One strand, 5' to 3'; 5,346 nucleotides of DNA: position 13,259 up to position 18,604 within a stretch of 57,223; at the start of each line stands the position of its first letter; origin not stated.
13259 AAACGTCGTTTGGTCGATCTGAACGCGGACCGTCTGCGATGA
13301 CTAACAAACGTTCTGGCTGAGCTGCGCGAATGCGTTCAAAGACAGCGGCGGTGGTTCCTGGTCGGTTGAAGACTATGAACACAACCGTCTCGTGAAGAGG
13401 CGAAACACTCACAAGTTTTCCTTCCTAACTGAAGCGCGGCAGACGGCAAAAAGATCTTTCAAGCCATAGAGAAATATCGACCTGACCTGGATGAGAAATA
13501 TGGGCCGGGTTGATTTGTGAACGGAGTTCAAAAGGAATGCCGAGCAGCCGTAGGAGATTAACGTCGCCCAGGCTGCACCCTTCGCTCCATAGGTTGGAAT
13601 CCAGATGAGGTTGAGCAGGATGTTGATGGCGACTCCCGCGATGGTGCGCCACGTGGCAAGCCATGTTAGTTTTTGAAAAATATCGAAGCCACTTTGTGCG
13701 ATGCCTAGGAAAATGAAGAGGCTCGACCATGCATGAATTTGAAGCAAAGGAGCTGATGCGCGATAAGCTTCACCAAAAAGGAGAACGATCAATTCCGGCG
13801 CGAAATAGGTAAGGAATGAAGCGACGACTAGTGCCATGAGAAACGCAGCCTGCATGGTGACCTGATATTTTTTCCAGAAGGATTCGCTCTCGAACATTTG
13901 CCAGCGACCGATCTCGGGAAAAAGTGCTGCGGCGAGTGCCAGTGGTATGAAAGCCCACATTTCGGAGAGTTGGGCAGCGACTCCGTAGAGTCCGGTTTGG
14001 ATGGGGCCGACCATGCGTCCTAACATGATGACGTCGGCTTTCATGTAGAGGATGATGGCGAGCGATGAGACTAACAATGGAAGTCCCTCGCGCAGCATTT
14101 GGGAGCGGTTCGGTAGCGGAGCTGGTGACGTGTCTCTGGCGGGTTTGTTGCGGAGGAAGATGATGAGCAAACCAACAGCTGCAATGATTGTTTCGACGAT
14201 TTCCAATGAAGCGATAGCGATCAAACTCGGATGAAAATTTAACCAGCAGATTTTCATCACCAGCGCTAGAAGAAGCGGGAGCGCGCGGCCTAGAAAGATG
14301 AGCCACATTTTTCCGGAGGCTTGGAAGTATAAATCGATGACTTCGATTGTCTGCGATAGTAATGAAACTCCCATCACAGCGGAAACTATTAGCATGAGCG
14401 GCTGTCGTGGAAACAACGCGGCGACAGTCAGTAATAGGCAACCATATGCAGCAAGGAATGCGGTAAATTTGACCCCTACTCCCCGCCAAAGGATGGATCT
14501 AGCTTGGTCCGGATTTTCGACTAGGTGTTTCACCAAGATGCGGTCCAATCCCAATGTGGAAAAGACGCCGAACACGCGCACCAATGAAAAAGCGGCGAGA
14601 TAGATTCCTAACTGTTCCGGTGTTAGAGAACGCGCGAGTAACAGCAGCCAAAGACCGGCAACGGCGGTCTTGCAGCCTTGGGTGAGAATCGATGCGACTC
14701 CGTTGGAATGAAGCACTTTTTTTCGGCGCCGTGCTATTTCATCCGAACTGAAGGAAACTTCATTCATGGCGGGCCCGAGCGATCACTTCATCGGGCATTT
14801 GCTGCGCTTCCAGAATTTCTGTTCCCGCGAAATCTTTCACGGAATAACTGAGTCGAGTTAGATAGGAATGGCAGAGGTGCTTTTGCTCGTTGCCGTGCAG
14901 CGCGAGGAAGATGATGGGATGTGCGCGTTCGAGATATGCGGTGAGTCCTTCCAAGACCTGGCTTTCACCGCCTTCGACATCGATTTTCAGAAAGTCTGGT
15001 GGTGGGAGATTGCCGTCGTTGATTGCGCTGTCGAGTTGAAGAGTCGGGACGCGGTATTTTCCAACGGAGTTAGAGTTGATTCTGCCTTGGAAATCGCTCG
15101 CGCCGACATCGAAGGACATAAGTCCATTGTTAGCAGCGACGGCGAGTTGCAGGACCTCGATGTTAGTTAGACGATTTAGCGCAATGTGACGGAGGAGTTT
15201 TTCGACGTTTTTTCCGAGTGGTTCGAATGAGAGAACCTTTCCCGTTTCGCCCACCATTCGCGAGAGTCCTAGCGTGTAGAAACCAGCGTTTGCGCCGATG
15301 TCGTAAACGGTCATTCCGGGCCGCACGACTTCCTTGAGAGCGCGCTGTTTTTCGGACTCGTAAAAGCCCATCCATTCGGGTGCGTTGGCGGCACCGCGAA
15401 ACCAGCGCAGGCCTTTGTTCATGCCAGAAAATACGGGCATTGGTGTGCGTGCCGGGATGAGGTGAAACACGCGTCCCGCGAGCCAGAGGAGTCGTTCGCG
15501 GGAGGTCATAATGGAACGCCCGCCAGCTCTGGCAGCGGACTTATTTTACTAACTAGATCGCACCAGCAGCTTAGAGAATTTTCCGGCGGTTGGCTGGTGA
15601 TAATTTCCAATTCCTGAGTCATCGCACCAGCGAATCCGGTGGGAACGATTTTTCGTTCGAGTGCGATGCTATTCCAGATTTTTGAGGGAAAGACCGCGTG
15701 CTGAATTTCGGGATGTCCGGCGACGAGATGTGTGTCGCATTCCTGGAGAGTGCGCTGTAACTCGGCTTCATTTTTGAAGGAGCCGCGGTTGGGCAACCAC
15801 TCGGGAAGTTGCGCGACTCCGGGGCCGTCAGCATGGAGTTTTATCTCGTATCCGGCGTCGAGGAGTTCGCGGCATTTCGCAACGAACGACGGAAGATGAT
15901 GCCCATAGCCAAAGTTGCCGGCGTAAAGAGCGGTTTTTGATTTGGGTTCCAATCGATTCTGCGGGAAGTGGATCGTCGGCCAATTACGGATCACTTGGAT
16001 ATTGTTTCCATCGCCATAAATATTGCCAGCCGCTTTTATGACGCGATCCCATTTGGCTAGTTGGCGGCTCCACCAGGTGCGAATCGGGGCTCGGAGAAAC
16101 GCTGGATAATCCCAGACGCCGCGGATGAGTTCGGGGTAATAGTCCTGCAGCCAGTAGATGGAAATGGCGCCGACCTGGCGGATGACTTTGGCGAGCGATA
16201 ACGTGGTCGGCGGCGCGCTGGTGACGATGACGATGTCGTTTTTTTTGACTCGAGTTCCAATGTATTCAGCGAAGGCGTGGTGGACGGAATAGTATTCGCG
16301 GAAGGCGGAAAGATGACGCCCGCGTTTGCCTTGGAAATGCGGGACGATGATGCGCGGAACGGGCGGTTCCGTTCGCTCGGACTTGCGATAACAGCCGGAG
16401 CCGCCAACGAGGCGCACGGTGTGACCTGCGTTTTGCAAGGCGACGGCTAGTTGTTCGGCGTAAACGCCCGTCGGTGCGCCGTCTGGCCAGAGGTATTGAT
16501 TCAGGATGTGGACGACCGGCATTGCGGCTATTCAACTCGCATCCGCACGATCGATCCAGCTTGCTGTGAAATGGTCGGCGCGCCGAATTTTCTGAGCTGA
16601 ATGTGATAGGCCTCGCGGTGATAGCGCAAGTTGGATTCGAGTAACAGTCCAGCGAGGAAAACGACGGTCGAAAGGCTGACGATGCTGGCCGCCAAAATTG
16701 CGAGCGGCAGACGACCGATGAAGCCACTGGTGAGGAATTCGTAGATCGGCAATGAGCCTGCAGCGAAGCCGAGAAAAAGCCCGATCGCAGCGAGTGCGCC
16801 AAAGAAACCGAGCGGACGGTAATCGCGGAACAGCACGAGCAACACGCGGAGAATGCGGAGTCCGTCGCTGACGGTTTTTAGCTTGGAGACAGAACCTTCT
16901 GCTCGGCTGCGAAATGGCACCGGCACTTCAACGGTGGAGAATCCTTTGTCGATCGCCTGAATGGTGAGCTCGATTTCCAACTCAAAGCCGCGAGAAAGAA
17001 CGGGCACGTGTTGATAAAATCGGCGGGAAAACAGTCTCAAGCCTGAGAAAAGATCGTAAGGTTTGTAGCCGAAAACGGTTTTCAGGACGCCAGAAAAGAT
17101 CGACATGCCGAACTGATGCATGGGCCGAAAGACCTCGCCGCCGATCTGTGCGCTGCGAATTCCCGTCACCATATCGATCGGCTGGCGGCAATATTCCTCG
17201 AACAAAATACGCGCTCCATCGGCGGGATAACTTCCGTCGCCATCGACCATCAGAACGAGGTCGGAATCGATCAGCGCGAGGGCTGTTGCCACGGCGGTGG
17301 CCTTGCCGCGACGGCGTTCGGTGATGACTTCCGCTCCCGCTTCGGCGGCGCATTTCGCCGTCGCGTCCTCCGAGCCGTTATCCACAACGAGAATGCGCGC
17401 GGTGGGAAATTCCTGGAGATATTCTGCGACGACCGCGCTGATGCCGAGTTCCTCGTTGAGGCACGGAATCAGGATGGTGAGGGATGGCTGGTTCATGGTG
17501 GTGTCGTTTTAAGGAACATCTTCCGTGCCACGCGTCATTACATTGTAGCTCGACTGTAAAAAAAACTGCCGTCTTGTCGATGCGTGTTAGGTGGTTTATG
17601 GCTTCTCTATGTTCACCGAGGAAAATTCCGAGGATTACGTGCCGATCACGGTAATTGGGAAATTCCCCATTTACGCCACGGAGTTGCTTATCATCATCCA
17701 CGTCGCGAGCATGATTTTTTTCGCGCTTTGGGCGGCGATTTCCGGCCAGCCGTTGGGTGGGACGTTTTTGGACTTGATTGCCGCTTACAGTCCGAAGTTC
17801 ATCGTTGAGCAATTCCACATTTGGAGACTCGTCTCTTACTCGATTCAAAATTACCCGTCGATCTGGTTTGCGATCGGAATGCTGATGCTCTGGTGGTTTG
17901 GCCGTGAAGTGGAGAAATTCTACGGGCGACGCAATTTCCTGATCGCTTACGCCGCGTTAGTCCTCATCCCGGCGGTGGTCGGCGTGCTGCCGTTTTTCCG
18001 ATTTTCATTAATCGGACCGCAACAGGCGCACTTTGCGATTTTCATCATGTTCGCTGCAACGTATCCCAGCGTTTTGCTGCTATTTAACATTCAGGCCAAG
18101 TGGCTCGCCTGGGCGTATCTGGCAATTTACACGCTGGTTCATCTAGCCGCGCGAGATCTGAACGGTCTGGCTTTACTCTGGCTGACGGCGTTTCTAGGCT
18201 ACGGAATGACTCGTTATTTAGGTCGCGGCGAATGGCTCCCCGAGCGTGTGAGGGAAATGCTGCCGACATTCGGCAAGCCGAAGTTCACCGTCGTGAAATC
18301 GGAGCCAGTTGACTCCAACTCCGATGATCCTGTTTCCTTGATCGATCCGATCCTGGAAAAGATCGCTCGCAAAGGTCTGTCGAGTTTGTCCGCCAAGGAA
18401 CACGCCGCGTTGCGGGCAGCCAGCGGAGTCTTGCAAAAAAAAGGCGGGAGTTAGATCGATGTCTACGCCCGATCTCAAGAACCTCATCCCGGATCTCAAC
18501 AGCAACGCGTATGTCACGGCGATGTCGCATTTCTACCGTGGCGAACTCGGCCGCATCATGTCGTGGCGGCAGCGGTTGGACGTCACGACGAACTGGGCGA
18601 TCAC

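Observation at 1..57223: A motif of about 20 nt (T-run, YAK, YS-GAGTT, VCA) recurs about once per kb on both strands, inside and between genes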

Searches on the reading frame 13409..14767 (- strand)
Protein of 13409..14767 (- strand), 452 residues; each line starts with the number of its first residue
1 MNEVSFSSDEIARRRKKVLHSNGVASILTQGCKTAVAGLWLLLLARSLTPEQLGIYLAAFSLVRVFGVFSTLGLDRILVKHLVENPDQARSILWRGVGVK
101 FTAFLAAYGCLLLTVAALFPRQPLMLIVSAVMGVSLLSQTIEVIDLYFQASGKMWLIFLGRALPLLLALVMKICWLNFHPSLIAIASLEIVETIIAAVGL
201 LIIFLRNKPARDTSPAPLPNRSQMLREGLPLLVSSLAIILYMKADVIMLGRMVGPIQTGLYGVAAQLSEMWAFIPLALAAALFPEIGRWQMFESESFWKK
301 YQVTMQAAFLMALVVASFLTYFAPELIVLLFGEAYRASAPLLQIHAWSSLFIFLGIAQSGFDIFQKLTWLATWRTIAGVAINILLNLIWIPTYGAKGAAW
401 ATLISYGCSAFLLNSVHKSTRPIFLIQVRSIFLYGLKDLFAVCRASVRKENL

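Call 9: search_protein_families(library=pfam, proteins=[window:13409-14767:-])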
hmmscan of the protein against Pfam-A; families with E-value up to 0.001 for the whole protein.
window:13409-14767:- (452 aa): 2 families
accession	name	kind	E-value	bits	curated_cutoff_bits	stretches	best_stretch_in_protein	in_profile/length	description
PF01943.22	Polysacc_synt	-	7.4e-21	75.2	28.2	1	22-288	4-272/274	Polysaccharide biosynthesis protein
PF13440.11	Polysacc_synt_3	-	1.3e-16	61.1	23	1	43-339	1-292/293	Polysaccharide biosynthesis protein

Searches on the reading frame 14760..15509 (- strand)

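Call 9: search_protein_families(library=pfam, proteins=[window:14760-15509:-])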
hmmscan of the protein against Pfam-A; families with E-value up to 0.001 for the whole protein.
window:14760-15509:- (249 aa): 2 families
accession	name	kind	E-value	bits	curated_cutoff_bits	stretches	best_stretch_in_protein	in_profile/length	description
PF05050.19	Methyltransf_21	-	5.1e-19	69.5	22.7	1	70-208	1-152/173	Methyltransferase FkbM domain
PF01135.25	PCMT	-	0.00015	22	20.3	1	62-118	71-127/210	Protein-L-isoaspartate(D-aspartate) O-methyltransferase (PCMT)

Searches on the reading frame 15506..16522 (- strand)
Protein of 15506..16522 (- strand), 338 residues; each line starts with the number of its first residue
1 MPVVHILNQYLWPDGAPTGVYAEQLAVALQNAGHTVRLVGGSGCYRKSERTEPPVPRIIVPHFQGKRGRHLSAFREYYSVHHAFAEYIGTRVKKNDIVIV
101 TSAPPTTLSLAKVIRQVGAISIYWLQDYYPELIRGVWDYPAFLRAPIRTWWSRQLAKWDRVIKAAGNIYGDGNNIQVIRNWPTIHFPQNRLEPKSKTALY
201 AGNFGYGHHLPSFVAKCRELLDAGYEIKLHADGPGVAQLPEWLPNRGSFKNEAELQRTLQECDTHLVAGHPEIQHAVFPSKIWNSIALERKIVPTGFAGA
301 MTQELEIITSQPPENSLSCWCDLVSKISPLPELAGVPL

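Call 9: search_protein_families(library=pfam, proteins=[window:15506-16522:-])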
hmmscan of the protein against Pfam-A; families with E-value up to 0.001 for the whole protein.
window:15506-16522:- (338 aa): 2 families
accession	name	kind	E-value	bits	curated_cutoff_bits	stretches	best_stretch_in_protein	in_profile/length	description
PF13579.12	Glyco_trans_4_4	-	7.8e-06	26.8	29.7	1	19-157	4-126/158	Glycosyl transferase 4-like domain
PF13439.12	Glyco_transf_4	-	3.6e-05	24.3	28.5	1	19-162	5-138/170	Glycosyltransferase Family 4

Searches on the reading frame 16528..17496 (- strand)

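Call 9: search_protein_families(library=pfam, proteins=[window:16528-17496:-])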
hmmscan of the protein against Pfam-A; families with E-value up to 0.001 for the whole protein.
window:16528-17496:- (322 aa): 2 families
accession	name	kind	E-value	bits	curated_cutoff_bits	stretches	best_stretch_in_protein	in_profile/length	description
PF00535.33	Glycos_transf_2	-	9.8e-17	61.8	23.3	1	7-162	1-165/168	Glycosyl transferase family 2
PF13641.12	Glyco_tranf_2_3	-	3.6e-08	34.1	27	1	4-127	1-136/230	Glycosyltransferase like family 2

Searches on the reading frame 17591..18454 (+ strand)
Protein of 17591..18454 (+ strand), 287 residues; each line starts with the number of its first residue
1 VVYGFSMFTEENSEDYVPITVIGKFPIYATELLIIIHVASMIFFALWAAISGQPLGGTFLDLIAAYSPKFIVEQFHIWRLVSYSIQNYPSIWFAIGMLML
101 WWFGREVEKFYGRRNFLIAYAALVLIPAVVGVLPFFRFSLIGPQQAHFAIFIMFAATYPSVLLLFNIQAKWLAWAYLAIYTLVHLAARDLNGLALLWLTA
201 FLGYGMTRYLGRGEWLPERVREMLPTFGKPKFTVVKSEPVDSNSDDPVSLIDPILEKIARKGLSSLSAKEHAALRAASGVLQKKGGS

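Call 9: search_protein_families(library=pfam, proteins=[window:17591-18454:+])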
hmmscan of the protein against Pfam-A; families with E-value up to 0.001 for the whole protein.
window:17591-18454:+ (287 aa): 2 families
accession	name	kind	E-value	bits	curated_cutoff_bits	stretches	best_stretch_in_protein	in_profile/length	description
PF20216.3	DUF6576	-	8.9e-07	29.4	27.3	1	251-278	18-45/47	Family of unknown function (DUF6576)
PF01694.28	Rhomboid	-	0.00017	22.3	22.6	1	76-184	3-110/143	Rhomboid domain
